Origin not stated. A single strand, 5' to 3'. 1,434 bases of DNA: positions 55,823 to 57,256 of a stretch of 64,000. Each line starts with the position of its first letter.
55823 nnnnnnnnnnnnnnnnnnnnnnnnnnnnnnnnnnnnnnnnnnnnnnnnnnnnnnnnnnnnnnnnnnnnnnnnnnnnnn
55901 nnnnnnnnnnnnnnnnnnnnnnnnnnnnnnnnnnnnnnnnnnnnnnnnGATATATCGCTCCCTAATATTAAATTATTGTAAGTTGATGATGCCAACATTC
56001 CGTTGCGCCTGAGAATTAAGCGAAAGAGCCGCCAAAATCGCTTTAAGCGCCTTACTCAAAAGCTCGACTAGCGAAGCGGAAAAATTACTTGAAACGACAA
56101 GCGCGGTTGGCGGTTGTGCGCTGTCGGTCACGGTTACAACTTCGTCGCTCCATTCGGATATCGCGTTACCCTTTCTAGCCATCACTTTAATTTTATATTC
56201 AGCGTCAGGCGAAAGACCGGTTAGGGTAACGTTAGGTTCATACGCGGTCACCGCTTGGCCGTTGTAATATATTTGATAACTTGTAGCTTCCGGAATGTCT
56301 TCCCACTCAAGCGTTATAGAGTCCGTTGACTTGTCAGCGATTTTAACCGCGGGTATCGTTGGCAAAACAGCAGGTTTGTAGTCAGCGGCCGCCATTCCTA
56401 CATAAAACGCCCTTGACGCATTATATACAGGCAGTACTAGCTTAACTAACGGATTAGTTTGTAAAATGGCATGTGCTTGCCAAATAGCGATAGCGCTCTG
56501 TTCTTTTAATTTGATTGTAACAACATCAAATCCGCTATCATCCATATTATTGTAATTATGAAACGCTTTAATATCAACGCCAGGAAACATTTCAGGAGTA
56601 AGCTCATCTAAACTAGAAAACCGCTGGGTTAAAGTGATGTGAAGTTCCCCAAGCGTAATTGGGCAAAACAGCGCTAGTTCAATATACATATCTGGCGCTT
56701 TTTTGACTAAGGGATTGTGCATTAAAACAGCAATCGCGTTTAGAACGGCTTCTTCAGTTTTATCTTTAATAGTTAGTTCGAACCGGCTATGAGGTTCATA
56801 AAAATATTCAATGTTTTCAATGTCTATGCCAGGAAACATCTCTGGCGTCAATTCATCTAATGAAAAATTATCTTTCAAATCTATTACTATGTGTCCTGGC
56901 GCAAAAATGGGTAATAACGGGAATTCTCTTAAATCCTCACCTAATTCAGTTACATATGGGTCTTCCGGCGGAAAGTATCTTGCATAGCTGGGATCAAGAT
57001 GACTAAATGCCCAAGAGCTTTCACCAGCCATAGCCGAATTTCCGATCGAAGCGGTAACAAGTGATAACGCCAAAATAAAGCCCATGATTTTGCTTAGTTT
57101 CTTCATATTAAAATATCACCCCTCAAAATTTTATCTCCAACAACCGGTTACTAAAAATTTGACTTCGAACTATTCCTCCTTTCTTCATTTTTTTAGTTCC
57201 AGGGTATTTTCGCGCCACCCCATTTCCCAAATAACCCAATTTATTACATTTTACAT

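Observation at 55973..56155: Conserved amphipathic C-terminal tail on both partner proteins, possibly a released peptide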

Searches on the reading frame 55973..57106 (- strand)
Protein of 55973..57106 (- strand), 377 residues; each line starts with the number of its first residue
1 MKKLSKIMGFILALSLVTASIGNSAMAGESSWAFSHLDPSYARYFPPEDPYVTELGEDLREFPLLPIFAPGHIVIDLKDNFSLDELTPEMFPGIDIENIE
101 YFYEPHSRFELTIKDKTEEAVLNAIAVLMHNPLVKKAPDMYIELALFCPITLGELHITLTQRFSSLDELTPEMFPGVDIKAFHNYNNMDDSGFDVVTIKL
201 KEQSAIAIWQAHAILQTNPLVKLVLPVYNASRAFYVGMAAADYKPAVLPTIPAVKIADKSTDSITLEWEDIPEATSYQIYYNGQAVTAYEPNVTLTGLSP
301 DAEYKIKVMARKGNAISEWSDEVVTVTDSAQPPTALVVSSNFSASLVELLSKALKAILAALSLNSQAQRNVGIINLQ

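Call 3: search_protein_families(library=pfam, proteins=[window:55973-57106:-], max_evalue=0.1)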
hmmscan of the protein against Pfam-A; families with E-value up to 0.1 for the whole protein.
window:55973-57106:- (377 aa): 3 families
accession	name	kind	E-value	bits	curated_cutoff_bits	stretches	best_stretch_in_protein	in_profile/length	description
PF00041.27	fn3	-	3.9e-09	37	25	1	254-325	6-83/84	Fibronectin type III domain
PF16656.11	Pur_ac_phosph_N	-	0.00079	20.4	30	1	273-323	46-89/93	Purple acid Phosphatase, N-terminal domain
PF16893.11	fn3_2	-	0.028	15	27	1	249-311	3-74/89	Fibronectin type III domain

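Call 4: search_protein_families(library=ncbifam, proteins=[window:55973-57106:-], max_evalue=0.1)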
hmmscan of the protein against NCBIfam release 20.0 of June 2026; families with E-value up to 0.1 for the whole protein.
window:55973-57106:- (377 aa): 0 families

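Call 7: find_homologous_proteins(query=window:55973-57106:-, max_evalue=0.001)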
Query window:55973-57106:- (377 aa): 3 proteins with E <= 0.001 among 6521 candidates.
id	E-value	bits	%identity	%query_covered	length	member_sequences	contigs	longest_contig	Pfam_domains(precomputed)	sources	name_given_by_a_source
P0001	1.6e-245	831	100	100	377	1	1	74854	PF00041.28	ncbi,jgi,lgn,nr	ncbi:MAG: fibronectin type III domain-containing protein [Clostridiales bacterium]|jgi:hypothetical 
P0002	1.7e-38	151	32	97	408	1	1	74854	PF00041.28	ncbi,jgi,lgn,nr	ncbi:MAG: fibronectin type III domain-containing protein [Clostridiales bacterium]|jgi:hypothetical 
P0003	3.0e-5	41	36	21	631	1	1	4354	PF21910.3,PF00041.28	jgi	-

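Call 14: search_protein_representatives(alignment_id=A1)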
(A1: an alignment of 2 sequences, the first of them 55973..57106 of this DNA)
Query: 2 sequences, 422 profile positions. Proteins with E-value up to 0.001 (for the whole library): 3986; up to 1e-10: 961; up to 1e-30: 134. The best 150 are listed.
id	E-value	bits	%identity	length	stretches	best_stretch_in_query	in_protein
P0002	1.7e-235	798.1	-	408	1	1-421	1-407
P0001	4.5e-201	684.7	-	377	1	1-422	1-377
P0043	4.4e-121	421.2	-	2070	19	282-365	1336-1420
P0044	1.2e-89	317.6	-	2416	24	291-376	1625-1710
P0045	6.5e-78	279.0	-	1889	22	288-343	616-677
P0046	4.7e-75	269.5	-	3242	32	290-362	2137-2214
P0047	2.0e-71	257.6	-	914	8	282-360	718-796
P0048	3.3e-71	256.9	-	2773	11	286-360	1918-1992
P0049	1.8e-70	254.4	-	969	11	288-375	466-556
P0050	1.0e-68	248.6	-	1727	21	282-368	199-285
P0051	6.8e-68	245.9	-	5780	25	286-385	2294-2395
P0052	2.7e-67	244.0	-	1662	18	271-371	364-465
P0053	2.2e-65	237.7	-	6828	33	258-362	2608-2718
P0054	1.5e-64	234.9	-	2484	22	285-363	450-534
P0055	1.6e-64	234.8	-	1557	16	248-374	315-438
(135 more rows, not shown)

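Call 16: search_solved_structures(query=A1, max_evalue=1)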
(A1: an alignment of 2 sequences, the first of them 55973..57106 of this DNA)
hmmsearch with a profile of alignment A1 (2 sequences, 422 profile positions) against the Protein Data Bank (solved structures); distinct sequences matched with E-value up to 1: 35.
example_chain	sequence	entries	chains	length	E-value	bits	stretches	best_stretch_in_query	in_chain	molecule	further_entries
7f7q_A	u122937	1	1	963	2.9e-05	26.4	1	291-360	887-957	GH31 alpha-N-acetylgalactosaminidase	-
7f7r_A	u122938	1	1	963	2.9e-05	26.4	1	291-360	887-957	GH31 alpha-N-acetylgalactosaminidase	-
6m76_A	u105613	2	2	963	2.9e-05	26.4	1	291-360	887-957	LPXTG-motif cell wall anchor domain protein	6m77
9ot8_A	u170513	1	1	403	0.00025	23.3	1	286-346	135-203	FN3con-9 - FN3con-41 fusion,Galectin-3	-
5j7k_A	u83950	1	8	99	0.00033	22.9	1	286-344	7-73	FN3con-a-lys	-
7y8s_A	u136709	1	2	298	0.00044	22.5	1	256-351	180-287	Dscam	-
3r8q_A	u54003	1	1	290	0.0007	21.8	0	325-351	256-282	Fibronectin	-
1k85_A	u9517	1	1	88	0.00073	21.8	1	286-360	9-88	CHITINASE A1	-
9vsf_A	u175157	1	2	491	0.00084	21.6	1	289-387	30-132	Beta-1,3-glucanase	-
4u3h_A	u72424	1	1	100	0.0013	21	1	286-346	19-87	FN3con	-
1fnh_A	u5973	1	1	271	0.0015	20.7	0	325-351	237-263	PROTEIN (FIBRONECTIN)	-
6xax_B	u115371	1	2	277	0.0042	19.3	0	286-345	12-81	Fibronectin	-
3teu_A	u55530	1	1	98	0.0062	18.7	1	285-349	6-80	Fibcon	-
1tdq_A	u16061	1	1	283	0.064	15.4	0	285-336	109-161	Tenascin-R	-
4urt_B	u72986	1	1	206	0.071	15.2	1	325-368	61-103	NETRIN RECEPTOR DCC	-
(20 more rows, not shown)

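Call 26: find_encoding_contigs(protein=P0002, flank=10000, max_places=3)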
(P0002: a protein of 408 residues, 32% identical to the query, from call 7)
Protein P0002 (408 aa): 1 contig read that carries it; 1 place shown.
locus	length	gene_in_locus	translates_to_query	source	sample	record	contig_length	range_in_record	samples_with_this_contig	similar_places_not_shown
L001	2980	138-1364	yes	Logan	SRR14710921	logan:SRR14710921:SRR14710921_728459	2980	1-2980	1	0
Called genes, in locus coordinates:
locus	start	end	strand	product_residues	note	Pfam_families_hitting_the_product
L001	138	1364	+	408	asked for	PF00041:fn3 (weak)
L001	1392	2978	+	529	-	?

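Call 27: predict_structure(alignment_id=A1)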
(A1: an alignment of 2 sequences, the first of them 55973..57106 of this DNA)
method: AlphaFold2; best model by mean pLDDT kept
length: 377 residues; sequences in the alignment: 2
mean_pLDDT: 56.6   pTM: 0.32
mean pLDDT of the five models: 56.6, 56.0, 55.0, 50.8, 45.8
residues with pLDDT >= 90: 22; 70-90: 115; 50-70: 82; < 50: 158
segments of 3 or more residues with pLDDT < 50: 1-70, 139-152, 185-191, 227-246, 331-350, 356-377
pLDDT, mean of each block of 10 residues (from residue 1): 31 28 24 26 32 28 31 67 77 81 61 66 66 63 31 59 76 82 51 63 58 70 49 25 50 90 91 75 77 87 88 67 85 34 45 49 35 25
secondary structure, 60 per line:
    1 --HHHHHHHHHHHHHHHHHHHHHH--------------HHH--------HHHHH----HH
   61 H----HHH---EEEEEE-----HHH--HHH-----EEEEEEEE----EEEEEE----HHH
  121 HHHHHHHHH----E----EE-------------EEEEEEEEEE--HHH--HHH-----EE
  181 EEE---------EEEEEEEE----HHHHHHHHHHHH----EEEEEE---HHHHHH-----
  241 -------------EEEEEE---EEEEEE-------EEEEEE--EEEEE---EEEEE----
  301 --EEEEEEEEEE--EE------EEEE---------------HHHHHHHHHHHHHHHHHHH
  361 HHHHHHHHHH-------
elements in order: H3-24 H50-54 E72-77 E96-103 E108-113 H118-129 E154-163 E179-183 E193-200 H205-216 E221-226 H230-235 E254-259 E263-268 E276-281 E284-288 E292-296 E303-312 E323-326 H342-370

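Call 31: fold_search(model_id=the predicted structure, library=pdb)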
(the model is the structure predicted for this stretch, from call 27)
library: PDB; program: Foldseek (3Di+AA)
matches with E <= 10: 1856; with E <= 0.001: 522
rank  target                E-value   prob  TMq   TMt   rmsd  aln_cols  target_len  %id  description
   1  4m4p_A                4.1e-08  1.00  0.22  0.17  11.3       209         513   13  Crystal structure of EPHA4 ectodomain (released 2013-10-30)
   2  4bk4_A                4.9e-08  1.00  0.22  0.17  14.2       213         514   13  crystal structure of the human EphA4 ectodomain (released 2013-07-03)
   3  4m4r_A                5.2e-08  1.00  0.22  0.16  14.2       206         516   14  Epha4 ectodomain complex with ephrin a5 (released 2013-10-30)
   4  6m76                  5.8e-08  1.00  0.21  0.09  10.9       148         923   22  GH31 alpha-N-acetylgalactosaminidase from Enterococcus faecalis (released 2020-05-20)
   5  7s7k_A                1.8e-07  1.00  0.23  0.17  11.3       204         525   14  Crystal structure of the EphB2 extracellular domain (released 2021-10-27)
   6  4bk5_A                4.5e-07  1.00  0.22  0.17  11.5       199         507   12  crystal structure of the human EphA4 ectodomain in complex with human ephrin A5 (amine-methylated sample) (released 2013-07-03)
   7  4bkf_A                4.8e-07  1.00  0.22  0.17  11.3       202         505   13  crystal structure of the human EphA4 ectodomain in complex with human ephrinB3 (released 2013-07-03)
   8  1x5l_MODEL_1_A        7.2e-07  1.00  0.23  0.72   3.5       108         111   18  Solution structure of the second fn3 domain of Eph receptor A8 protein (released 2005-11-16)
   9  2djs_MODEL_1_A        7.2e-07  1.00  0.21  0.68   5.8       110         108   21  Solution structures of the fn3 domain of human ephrin type-B receptor 1 (released 2006-10-05)
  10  2jll                  7.6e-07  1.00  0.23  0.23  24.9       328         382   12  Crystal structure of NCAM2 IgIV-FN3II (released 2009-11-17)
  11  1k85_MODEL_1_A        9.7e-07  1.00  0.21  0.82   2.0        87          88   25  Solution structure of the fibronectin type III domain from Bacillus circulans WL-12 Chitinase A1. (released 2002-12-18)
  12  1x5f_MODEL_1_A        1.2e-06  1.00  0.22  0.63   4.5       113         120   23  The solution structure of the first fibronectin type III domain of human Neogenin (released 2005-11-15)
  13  2w1n                  1.2e-06  1.00  0.21  0.34  22.3       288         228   10  cohesin and fibronectin type-III double module construct from the Clostridium perfringens glycoside hydrolase GH84C (released 2009-02-03)
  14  1wk0_MODEL_1_A        1.3e-06  1.00  0.21  0.55   4.0       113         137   21  Solution structure of Fibronectin type III domain derived from human KIAA0970 protein (released 2004-11-29)
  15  2xyc                  1.6e-06  1.00  0.21  0.28  18.6       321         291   12  CRYSTAL STRUCTURE OF NCAM2 IGIV-FN3I (released 2011-02-23)
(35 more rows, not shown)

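Call 97: list_cluster_members(proteins=[P0001, L002:3131-4903:+])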
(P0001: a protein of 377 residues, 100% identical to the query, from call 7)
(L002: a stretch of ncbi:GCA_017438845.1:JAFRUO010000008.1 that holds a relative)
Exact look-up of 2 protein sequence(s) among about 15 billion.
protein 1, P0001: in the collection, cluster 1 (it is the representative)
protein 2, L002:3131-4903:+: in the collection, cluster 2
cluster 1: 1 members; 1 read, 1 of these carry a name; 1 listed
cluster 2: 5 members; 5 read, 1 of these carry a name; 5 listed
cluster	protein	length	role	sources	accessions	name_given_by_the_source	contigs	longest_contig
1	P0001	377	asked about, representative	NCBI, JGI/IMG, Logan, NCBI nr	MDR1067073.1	MAG: fibronectin type III domain-containing protein [Clostridiales bacterium] | hypothetical protein | fibronectin type III domain-containing protein [Clostridiales bacterium]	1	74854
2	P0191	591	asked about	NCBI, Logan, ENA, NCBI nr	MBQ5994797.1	MAG: S-layer homology domain-containing protein [Clostridia bacterium] | S-layer homology domain-containing protein [Clostridia bacterium]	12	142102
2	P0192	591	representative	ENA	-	-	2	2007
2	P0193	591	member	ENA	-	-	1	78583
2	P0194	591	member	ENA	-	-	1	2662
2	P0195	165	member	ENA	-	-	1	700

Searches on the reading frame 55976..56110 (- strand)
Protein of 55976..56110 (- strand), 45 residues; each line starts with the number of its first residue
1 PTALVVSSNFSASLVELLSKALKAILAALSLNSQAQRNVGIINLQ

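Call 24: find_homologous_proteins(query=A2, max_evalue=10)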
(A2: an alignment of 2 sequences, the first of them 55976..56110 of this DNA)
Query A2 (2 sequences): no candidate shares three 5-residue words with the query. No homologue found.

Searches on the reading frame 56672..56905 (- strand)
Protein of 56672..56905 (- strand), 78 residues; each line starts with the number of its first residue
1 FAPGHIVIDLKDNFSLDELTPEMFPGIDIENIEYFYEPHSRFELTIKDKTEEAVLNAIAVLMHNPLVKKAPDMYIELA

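Call 39: search_solved_structures(query=A4, max_evalue=10)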
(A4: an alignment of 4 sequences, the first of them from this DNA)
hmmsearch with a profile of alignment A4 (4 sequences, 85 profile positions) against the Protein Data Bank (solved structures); distinct sequences matched with E-value up to 10: 0.

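Call 40: search_protein_families(library=pfam, alignment_id=A4, max_evalue=10)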
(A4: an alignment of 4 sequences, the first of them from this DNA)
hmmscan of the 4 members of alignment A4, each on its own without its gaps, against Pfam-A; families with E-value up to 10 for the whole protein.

A. member 1, seq(78 aa): 1 family
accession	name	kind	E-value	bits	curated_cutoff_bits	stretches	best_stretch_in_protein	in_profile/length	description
PF20785.2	MACPF_D3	-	0.093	13.4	25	1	30-56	9-36/66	MACPF protein, D3 domain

B. families by the number of members that match (of 4 scanned): 1 family
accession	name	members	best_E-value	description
PF20785.2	MACPF_D3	1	0.093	MACPF protein, D3 domain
